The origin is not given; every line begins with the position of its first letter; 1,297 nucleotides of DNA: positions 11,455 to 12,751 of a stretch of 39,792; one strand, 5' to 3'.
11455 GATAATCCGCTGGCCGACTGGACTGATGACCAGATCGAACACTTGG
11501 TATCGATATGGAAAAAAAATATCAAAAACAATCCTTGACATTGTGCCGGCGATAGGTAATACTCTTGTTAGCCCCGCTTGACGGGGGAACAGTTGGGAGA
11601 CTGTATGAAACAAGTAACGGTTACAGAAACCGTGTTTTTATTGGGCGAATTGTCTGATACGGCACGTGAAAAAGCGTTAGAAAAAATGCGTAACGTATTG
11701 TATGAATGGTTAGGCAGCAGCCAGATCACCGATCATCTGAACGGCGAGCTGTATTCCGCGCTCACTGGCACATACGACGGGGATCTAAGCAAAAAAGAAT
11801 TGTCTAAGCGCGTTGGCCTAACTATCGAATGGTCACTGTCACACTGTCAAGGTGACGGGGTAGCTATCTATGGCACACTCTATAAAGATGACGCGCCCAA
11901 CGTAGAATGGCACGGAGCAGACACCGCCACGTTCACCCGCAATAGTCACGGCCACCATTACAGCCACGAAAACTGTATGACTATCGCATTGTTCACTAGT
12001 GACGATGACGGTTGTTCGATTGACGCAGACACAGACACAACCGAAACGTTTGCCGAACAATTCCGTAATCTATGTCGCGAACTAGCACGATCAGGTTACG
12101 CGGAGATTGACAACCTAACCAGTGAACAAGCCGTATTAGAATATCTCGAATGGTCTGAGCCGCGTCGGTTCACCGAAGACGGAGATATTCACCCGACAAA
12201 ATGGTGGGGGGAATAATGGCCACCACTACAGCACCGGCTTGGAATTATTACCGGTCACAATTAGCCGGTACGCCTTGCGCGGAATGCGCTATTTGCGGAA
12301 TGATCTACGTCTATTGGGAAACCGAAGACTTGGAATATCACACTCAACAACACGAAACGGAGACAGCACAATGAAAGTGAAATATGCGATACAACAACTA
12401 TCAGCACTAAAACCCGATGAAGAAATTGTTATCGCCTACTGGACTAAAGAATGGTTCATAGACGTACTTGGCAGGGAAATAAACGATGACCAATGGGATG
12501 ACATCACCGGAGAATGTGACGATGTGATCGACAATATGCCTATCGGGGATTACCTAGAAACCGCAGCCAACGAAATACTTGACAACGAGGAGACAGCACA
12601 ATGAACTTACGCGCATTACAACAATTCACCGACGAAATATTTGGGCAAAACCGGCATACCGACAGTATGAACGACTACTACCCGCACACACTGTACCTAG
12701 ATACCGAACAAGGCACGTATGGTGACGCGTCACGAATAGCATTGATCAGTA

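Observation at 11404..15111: A+C-skewed cassette of about 10-11 unknown genes with twin promoters: best candidate for an undescribed takeover or anti-defence system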

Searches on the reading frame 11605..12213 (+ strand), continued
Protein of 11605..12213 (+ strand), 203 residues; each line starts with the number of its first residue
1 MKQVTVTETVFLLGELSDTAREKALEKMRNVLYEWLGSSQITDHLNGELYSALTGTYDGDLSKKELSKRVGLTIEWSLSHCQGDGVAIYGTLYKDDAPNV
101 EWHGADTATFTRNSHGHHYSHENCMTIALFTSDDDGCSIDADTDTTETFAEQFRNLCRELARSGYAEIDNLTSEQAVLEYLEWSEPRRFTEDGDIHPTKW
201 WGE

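Call 58: search_solved_structures(query=A2, max_evalue=10)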
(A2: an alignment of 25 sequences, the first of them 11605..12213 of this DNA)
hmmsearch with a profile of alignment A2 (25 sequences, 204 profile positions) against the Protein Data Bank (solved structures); distinct sequences matched with E-value up to 10: 11.
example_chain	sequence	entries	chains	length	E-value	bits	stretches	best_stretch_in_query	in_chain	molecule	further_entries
8a3k_UNK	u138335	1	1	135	0.0057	19.6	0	146-178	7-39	sc-apCC-4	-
2jvf_A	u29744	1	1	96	0.3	14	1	135-176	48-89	de novo protein M7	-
5u07_D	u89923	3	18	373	0.5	13.3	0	134-181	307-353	CRISPR-associated protein, Cse4 family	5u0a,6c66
1jfj_A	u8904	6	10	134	0.68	12.9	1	45-86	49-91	CALCIUM-BINDING PROTEIN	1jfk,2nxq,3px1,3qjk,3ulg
1du6_A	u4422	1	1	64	0.77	12.7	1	38-75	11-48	HOMEOBOX PROTEIN PBX1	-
7t6b_C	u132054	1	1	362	0.81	12.6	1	115-170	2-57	Guanine nucleotide-binding protein G(I)/G(S)/G(T) subunit beta-1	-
8zr5_B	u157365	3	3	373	0.86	12.5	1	115-170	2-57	Guanine nucleotide-binding protein G(I)/G(S)/G(T) subunit beta-1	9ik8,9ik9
8zrk_B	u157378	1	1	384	0.9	12.5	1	115-170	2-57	Guanine nucleotide-binding protein G(I)/G(S)/G(T) subunit beta-1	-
7yfc_B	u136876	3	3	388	0.92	12.4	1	115-170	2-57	Guanine nucleotide-binding protein G(I)/G(S)/G(T) subunit beta-1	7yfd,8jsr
9pxv_B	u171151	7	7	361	1.1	12.2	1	116-170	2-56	Guanine nucleotide-binding protein G(I)/G(S)/G(T) subunit beta-1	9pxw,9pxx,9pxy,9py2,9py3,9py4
8hj5_B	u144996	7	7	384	1.2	12.1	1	116-170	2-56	Guanine nucleotide-binding protein G(I)/G(S)/G(T) subunit beta-1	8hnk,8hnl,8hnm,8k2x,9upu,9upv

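Call 64: get_annotated_region(hit=H44, flank=6000)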
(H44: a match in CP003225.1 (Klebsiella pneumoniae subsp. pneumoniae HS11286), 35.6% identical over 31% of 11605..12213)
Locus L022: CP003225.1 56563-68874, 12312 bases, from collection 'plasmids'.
description: Klebsiella pneumoniae subsp. pneumoniae HS11286 plasmid pKPHS3, complete sequence
organism: Klebsiella pneumoniae subsp. pneumoniae HS11286 (NCBI taxid 1125630)
taxonomy: Bacteria; Pseudomonadota; Gammaproteobacteria; Enterobacterales; Enterobacteriaceae; Klebsiella; Klebsiella pneumoniae; Klebsiella pneumoniae subsp. pneumoniae HS11286
host: -; source: -; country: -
typing (MOB-suite, as given by PLSDB): mobilizable; replicon IncC; mating-pair formation MPF_F
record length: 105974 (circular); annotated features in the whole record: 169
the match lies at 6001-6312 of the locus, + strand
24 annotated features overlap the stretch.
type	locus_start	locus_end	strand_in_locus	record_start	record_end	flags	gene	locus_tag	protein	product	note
CDS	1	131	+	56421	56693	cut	-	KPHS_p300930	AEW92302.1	hypothetical protein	-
CDS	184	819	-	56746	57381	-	-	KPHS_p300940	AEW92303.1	hypothetical protein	-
CDS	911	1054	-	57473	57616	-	-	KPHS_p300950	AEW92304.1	hypothetical protein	-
CDS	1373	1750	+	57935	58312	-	-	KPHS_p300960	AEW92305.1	hypothetical protein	-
CDS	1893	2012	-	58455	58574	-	-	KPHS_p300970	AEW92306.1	hypothetical protein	-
CDS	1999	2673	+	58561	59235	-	-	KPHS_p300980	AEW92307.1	thymidylate kinase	-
CDS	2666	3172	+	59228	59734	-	-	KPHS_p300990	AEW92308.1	hypothetical protein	-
CDS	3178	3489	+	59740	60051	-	-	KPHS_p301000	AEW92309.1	hypothetical protein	-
CDS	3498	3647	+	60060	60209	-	-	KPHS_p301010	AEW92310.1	hypothetical protein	-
CDS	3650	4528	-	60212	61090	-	-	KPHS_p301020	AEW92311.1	integrase catalytic subunit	-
CDS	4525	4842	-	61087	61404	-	-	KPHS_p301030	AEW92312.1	transposase IS3/IS911 family protein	-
CDS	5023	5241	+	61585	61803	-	-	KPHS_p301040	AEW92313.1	hypothetical protein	-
CDS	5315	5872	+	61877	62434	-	-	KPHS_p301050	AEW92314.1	pyruvate/2-oxoglutarate dehydrogenase complex dehydrogenase (E1) component eukaryotic type beta subunit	-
CDS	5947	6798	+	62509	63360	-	-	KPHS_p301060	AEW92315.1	NgrC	-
CDS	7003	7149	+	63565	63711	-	-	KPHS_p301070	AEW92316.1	hypothetical protein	-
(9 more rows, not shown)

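Call 65: search_protein_families(library=pfam, max_evalue=0.1, proteins=[L022:5947-6795:+, L020:3980-4570:+, L022:5315-5869:+, L022:7820-9544:+, L022:7256-7639:+])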
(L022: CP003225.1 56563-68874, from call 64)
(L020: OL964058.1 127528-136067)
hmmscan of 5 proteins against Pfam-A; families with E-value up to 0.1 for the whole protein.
L022:5947-6795:+ (283 aa): 1 family
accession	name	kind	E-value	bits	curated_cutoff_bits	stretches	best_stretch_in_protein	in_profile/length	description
PF22393.2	MLPTv-like_HTH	-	0.068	14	20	0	38-86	10-55/83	MLPTv-like, helix-turn-helix domain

L020:3980-4570:+ (197 aa): 3 families
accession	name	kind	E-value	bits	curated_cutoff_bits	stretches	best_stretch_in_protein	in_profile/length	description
PF06135.17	IreB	-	0.013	16.1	25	0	145-171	10-36/78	IreB regulatory phosphoprotein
PF03698.18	UPF0180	-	0.047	14.3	25.4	0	150-172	4-26/77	Uncharacterised protein family (UPF0180)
PF25212.1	HVO_A0114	-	0.058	13.6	27.6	0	138-165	22-49/84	HVO_A0114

L022:5315-5869:+ (185 aa): 0 families

L022:7820-9544:+ (575 aa): 4 families
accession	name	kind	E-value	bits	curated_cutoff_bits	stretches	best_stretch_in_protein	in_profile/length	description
PF23639.1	DUF7146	-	2.6e-20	73.2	27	1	329-436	2-100/105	Domain of unknown function (DUF7146)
PF13362.12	Toprim_3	-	5.8e-18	65.6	27.2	1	454-552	2-94/95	Toprim domain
PF08273.17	Zn_Ribbon_Prim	-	1.6e-13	51.1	23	1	36-74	1-37/37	Zinc-binding domain of primase-helicase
PF01807.25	Zn_ribbon_DnaG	-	0.084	13.1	24.9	0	40-101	35-94/98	CHC2 zinc finger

L022:7256-7639:+ (128 aa): 0 families
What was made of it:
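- On an IncC plasmid the g2 homologue lies about 1 kb upstream of a primase gene, with two small genes between (calls 64, 65).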

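Call 76: search_protein_representatives(alignment_id=A2)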
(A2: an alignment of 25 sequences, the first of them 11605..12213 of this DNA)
Query: 25 sequences, 204 profile positions. Proteins with E-value up to 0.001 (for the whole library): 1271; up to 1e-10: 246; up to 1e-30: 12. The best 150 are listed.
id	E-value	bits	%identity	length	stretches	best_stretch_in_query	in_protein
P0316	1.3e-100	351.6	-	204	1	1-204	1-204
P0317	1.7e-70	253.3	-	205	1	1-203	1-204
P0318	1.7e-57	210.8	-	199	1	1-203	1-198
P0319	4.9e-47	176.7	-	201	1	1-182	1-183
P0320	5.5e-44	166.7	-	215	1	2-200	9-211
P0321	1.1e-40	155.9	-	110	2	1-75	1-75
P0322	2.0e-40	155.1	-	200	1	1-198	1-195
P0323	6.2e-40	153.5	-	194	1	1-199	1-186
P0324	4.4e-35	137.6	-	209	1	3-203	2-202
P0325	2.1e-34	135.4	-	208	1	5-203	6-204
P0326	4.6e-33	131.0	-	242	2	2-142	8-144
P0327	2.2e-31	125.5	-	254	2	3-143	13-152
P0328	1.2e-30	123.2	-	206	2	71-138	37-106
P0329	1.4e-28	116.4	-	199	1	5-200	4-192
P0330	2.0e-28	115.9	-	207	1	4-203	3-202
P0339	3.8e-24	101.9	-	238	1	4-203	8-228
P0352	5.8e-20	88.2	-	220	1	3-201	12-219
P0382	2.6e-17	79.6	-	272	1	9-194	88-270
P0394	2.1e-16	76.6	-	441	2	97-196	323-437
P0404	5.5e-16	75.3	-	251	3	144-200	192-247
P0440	6.5e-14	68.5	-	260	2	7-92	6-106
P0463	3.7e-13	66.0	-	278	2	108-195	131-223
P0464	4.2e-13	65.8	-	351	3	6-97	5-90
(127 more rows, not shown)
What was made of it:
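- The family has 1271 clusters (call 76).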

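Call 77: search_protein_families(library=pfam, max_evalue=0.01, proteins=[P0320, P0326, P0339, P0352, P0382, P0394, P0404, P0440, P0463, P0464])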
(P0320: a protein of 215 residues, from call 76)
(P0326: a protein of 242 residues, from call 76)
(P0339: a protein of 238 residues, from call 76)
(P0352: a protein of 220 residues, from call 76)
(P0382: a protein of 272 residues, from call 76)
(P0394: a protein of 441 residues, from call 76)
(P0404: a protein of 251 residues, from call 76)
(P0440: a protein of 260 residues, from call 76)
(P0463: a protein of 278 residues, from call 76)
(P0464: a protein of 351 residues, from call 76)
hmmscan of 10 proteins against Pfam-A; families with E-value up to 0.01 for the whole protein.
P0320 (215 aa): 0 families

P0326 (242 aa): 0 families

P0339 (238 aa): 0 families

P0352 (220 aa): 0 families

P0382 (272 aa): 0 families

P0394 (441 aa): 0 families

P0404 (251 aa): 1 family
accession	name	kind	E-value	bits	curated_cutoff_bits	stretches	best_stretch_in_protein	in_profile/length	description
PF13675.11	PilJ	-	0.0024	18.4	26.6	0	155-206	46-97/114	Type IV pili methyl-accepting chemotaxis transducer N-term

P0440 (260 aa): 0 families

P0463 (278 aa): 0 families

P0464 (351 aa): 0 families
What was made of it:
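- Tried and rejected: Remote g2 homologues scanned for fused Pfam domains that could hint at function: none (call 77).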

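Call 82: search_protein_families(library=pfam, max_evalue=0.01, proteins=[L001:10423-11013:+, L007:9771-10382:+, L008:10398-10688:+, L008:10911-11531:+, L003:12811-13626:+, L006:8383-8775:+, L003:11670-11978:+, L003:12391-12663:+, L007:8846-9121:+, L003:10766-11596:+])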
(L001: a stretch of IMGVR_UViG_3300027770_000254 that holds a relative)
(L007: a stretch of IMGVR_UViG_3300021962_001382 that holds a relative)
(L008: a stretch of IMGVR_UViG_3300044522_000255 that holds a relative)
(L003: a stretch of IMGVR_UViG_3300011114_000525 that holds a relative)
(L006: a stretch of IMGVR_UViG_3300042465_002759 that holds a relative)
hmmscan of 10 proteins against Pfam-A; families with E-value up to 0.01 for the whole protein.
L001:10423-11013:+ (197 aa): 1 family
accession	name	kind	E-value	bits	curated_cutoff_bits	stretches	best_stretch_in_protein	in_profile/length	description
PF07275.16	ArdA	-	2e-19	71.2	27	1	14-185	2-143/155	Antirestriction protein (ArdA)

L007:9771-10382:+ (204 aa): 0 families

L008:10398-10688:+ (97 aa): 0 families

L008:10911-11531:+ (207 aa): 0 families

L003:12811-13626:+ (272 aa): 0 families

L006:8383-8775:+ (131 aa): 0 families

L003:11670-11978:+ (103 aa): 0 families

L003:12391-12663:+ (91 aa): 0 families

L007:8846-9121:+ (92 aa): 0 families

L003:10766-11596:+ (277 aa): 0 families

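Call 89: search_protein_families(library=pfam, max_evalue=0.05, proteins=[L003:9764-10342:+])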
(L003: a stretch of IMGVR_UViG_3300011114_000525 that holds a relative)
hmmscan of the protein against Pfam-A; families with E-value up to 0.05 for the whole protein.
L003:9764-10342:+ (193 aa): 1 family
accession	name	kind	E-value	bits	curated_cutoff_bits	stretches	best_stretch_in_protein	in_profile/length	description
PF07275.16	ArdA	-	3.6e-20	73.6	27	1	14-181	2-143/155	Antirestriction protein (ArdA)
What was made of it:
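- Closest known: ArdA antirestriction protein family. Same: Relatives of this phage carry true members in the P2 slot (calls 82, 89).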

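Call 94: search_protein_families(library=phrogs, max_evalue=0.01, proteins=[L004:2160-2564:+, L006:6003-6239:+, L008:10416-10688:+])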
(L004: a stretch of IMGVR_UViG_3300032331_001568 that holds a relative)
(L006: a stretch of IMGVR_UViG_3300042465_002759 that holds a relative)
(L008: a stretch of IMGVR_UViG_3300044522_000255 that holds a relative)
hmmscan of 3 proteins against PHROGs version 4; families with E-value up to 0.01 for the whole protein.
L004:2160-2564:+ (135 aa): 0 families

L006:6003-6239:+ (79 aa): 0 families

L008:10416-10688:+ (91 aa): 0 families
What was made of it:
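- Tried and rejected: PHROG and Pfam scans of the alternative slot cargoes: apart from ArdA, none matched (calls 82, 89, 94).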

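Call 104: find_related_loci(query=A2, collection=genome_contigs, flank=6000)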
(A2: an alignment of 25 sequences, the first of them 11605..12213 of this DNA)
Query A2 (203 aa) in genome_contigs; peptide patterns used: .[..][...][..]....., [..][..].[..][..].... (x = any residue, [..] = any of these).
65 stretches matched a pattern; 22 encode a relative of the query (tblastn E <= 1e-3); 22 distinct loci.
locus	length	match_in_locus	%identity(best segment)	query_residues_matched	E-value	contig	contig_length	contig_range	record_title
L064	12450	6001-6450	31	71-177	7e-13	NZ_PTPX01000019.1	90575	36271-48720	Glaesserella australis strain HS4635 contig_10, whole genome shotgun sequence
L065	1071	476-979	27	1-195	1e-11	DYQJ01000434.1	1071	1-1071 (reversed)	MAG TPA_asm: Draconibacterium orientale isolate SulCav_GS10_10_3_33_19 SulCav_GS10_10_354037_length_1071_cov_4_922244, w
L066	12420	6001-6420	33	72-169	7e-11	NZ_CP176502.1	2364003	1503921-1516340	Mannheimia glucosida strain D251 chromosome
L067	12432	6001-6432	30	72-188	3e-10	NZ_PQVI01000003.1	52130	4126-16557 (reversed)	Avibacterium endocarditidis strain 20186H4H1 contig3, whole genome shotgun sequence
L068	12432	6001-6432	30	72-188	3e-10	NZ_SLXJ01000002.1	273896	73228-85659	Nicoletella semolina strain DSM 16380 Ga0310495_102, whole genome shotgun sequence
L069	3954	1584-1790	46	76-125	1e-9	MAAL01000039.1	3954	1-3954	Gammaproteobacteria bacterium 42_54_T18 BD02T18_scaffold_6797, whole genome shotgun sequence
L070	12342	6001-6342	33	65-153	1e-9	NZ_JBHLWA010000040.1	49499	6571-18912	Gallibacterium melopsittaci strain CCM 7538 platanus_K_default_40, whole genome shotgun sequence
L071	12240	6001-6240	41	72-127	1e-9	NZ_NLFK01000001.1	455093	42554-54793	Actinobacillus seminis strain ATCC 15768 Aseminis45422contigNo1, whole genome shotgun sequence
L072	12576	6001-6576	27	1-181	2e-8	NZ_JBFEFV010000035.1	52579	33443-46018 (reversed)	Brevibacillus sp. 179-C8.1 HS NODE_35_length_52579_cov_532.840082, whole genome shotgun sequence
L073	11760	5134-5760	23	5-187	4e-8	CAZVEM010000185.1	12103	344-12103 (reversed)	MAG TPA_asm: uncultured Nannocystaceae bacterium isolate SRP302895_co1_331 genome assembly, contig: NODE_10350_length_12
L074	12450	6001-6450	27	71-177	6e-8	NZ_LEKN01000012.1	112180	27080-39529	Ursidibacter maritimus strain Pb43106 contig_1_1, whole genome shotgun sequence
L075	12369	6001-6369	25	72-173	2e-6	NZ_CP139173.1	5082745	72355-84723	Pectobacterium polonicum strain LMG 31077 chromosome, complete genome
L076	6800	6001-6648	28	9-201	3e-6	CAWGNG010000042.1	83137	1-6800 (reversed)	MAG: uncultured Planctomycetaceae bacterium isolate MFD01112.bin.1.69 genome assembly, contig: contig_4584, whole genome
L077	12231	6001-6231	31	78-133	5e-6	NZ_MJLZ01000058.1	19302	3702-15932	Brenneria alni strain NCPPB 3934 BA_contig000058, whole genome shotgun sequence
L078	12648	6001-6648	27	9-201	7e-6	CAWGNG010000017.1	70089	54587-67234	MAG: uncultured Planctomycetaceae bacterium isolate MFD01112.bin.1.69 genome assembly, contig: contig_2613, whole genome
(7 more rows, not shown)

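Call 107: search_solved_structures(query=L001:10423-11013:+, max_evalue=0.01, show_alignments=1)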
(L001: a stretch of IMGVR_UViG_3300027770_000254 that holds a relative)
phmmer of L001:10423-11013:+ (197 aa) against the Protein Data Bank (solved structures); distinct sequences matched with E-value up to 0.01: 0.

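Call 109: search_solved_structures(query=A7, max_evalue=1, show_alignments=1)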
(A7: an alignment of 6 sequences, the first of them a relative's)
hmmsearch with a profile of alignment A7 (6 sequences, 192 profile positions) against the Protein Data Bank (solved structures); distinct sequences matched with E-value up to 1: 5.
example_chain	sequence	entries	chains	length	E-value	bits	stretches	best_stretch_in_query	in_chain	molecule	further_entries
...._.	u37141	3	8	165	0.37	13.7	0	108-176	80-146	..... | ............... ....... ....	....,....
9syt_A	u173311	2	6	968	0.57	13.1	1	91-175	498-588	Siderophore exporter MmpL4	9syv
9syj_A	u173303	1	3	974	0.58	13.1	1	91-175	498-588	Siderophore exporter MmpL4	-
8id0_A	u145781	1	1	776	0.72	12.8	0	121-181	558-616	formate C-acetyltransferase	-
9s03_A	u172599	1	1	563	0.73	12.8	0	129-190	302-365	Putative sulfatase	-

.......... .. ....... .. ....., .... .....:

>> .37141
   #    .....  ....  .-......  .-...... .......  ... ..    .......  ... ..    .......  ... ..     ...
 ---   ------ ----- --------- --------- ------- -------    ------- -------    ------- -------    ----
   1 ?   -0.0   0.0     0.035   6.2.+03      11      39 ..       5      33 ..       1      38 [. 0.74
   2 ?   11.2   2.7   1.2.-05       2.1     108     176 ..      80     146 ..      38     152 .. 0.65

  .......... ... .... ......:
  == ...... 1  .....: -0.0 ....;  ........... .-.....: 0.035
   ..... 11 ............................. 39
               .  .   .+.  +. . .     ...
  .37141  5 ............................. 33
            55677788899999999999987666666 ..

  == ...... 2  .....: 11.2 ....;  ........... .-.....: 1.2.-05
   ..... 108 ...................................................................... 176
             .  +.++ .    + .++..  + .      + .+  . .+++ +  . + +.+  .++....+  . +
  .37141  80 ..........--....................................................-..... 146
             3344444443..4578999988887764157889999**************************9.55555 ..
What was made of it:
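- On ArdA antirestriction family (PF07275): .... is the top, though weak, PDB sequence hit of their profile (E 0.37, call 109).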

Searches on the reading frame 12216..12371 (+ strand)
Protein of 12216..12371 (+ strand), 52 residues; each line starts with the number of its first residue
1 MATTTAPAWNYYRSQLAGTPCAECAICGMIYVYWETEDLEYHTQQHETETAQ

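Call 15: search_protein_families(library=pfam, max_evalue=1, proteins=[window:12216-12371:+])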
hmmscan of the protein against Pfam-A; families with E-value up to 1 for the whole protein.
window:12216-12371:+ (52 aa): 2 families
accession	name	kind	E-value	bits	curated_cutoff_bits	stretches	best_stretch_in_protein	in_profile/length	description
PF13878.12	zf-C2H2_3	-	3e-05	24.1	27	1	22-47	14-39/40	zinc-finger of acetyl-transferase ESCO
PF02892.21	zf-BED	-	0.032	14.7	20.6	1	7-42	2-38/44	BED zinc finger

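Call 16: search_protein_families(library=phrogs, max_evalue=1, proteins=[window:12216-12371:+])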
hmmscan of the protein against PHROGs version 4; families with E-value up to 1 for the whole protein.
window:12216-12371:+ (52 aa): 0 families

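Call 51: search_protein_families(library=ncbifam, max_evalue=1, proteins=[window:12216-12371:+])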
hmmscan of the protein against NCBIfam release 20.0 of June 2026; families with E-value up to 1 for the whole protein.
window:12216-12371:+ (52 aa): 0 families

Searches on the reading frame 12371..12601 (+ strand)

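Call 15: search_protein_families(library=pfam, max_evalue=1, proteins=[window:12371-12601:+])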
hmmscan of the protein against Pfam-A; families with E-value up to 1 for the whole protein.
window:12371-12601:+ (77 aa): 1 family
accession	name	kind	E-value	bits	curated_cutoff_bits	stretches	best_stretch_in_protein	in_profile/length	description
PF14854.11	LURAP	-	0.034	14.5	25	1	48-71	94-117/118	Leucine rich adaptor protein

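Call 16: search_protein_families(library=phrogs, max_evalue=1, proteins=[window:12371-12601:+])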
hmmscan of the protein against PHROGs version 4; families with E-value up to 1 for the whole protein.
window:12371-12601:+ (77 aa): 0 families

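Call 51: search_protein_families(library=ncbifam, max_evalue=1, proteins=[window:12371-12601:+])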
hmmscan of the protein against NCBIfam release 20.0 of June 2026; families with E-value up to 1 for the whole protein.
window:12371-12601:+ (77 aa): 0 families
